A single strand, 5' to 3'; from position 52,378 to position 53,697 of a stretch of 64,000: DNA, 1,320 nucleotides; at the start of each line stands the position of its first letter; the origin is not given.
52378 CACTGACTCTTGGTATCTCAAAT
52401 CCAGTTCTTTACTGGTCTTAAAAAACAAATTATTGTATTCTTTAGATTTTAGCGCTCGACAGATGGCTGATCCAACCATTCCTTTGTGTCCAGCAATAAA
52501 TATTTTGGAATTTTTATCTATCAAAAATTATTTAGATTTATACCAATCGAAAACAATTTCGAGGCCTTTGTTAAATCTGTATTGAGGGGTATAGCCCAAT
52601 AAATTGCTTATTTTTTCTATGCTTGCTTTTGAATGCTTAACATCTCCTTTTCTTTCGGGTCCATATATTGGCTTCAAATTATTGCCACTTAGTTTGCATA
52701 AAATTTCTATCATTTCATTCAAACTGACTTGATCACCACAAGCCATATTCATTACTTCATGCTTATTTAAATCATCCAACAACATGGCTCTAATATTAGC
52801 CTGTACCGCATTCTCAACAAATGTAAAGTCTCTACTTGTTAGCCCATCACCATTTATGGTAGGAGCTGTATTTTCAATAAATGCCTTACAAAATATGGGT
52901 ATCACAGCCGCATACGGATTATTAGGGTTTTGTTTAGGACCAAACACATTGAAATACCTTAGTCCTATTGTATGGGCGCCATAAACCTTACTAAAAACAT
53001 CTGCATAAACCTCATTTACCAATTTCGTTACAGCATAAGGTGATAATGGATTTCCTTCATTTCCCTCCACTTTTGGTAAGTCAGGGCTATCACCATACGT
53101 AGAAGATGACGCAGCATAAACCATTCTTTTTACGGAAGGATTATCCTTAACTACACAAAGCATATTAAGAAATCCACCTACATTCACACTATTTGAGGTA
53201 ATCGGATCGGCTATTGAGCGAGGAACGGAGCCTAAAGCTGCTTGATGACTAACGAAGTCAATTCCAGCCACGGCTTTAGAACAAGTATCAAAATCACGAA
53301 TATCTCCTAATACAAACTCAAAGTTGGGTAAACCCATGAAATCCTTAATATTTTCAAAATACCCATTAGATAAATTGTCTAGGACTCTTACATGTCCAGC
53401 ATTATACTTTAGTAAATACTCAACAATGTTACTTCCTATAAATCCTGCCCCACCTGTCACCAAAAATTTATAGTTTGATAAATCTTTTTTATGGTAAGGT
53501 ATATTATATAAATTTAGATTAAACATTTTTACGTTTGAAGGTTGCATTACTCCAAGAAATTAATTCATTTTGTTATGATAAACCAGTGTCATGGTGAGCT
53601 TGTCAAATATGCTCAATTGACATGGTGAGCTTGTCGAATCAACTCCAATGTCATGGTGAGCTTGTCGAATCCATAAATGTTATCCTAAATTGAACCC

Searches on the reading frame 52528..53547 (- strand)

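Call 21: search_protein_families(library=ncbifam, proteins=[window:52528-53547:-], max_evalue=1e-10)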
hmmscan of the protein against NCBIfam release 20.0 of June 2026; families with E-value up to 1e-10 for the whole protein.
window:52528-53547:- (339 aa): 16 families
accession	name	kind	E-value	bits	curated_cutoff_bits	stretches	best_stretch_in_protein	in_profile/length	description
NF011728.1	PRK15181.1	equivalog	5.9e-96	321.5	760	1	22-338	12-339/348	Vi polysaccharide biosynthesis UDP-N-acetylglucosaminuronic acid C-4 epimerase TviC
TIGR01179.1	galE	equivalog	5.3e-45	153.7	262.3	1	28-337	2-326/332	UDP-glucose 4-epimerase GalE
TIGR01181.1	dTDP_gluc_dehyt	equivalog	1.2e-42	146.1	365.1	1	27-338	1-313/321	dTDP-glucose 4,6-dehydratase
TIGR04180.1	EDH_00030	hypoth_equivalog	4.2e-38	131.1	475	1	29-323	2-296/297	NAD-dependent 4,6-dehydratase LegB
TIGR02197.1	heptose_epim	equivalog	1.5e-35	122.9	274.6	1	29-338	2-315/316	ADP-glyceromanno-heptose 6-epimerase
NF007956.0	PRK10675.1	subfamily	1.8e-27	96.4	394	1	27-319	2-312/338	UDP-glucose 4-epimerase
NF008360.0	PRK11150.1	equivalog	1.2e-18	67.4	452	1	29-286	3-253/310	ADP-glyceromanno-heptose 6-epimerase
NF007490.0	PRK10084.1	subfamily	4.8e-18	65.3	649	1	27-337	2-335/361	dTDP-glucose 4,6-dehydratase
NF007582.0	PRK10217.1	equivalog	6e-16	58.5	698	1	27-337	3-332/355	dTDP-glucose 4,6-dehydratase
TIGR03466.1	HpnA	hypoth_equivalog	3.3e-13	49.2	367.65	1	27-156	2-122/327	hopanoid-associated sugar epimerase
TIGR02622.1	CDP_4_6_dhtase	equivalog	5.1e-13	48.9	278.45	0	25-156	4-138/352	CDP-glucose 4,6-dehydratase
TIGR03589.1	PseB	equivalog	1.6e-12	47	407.75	1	24-145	3-122/324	UDP-N-acetylglucosamine 4,6-dehydratase (inverting)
NF047922.1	GDPFucSynFcl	equivalog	2.5e-12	46.9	500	1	139-337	97-302/308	GDP-L-fucose synthase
NF043036.1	ErythonDh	equivalog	9.6e-12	44.7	325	1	27-291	2-270/321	D-erythronate dehydrogenase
NF042422.1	oxyalk_red_OleD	equivalog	1.2e-11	44.6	580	1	27-255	2-215/329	2-alkyl-3-oxoalkanoate reductase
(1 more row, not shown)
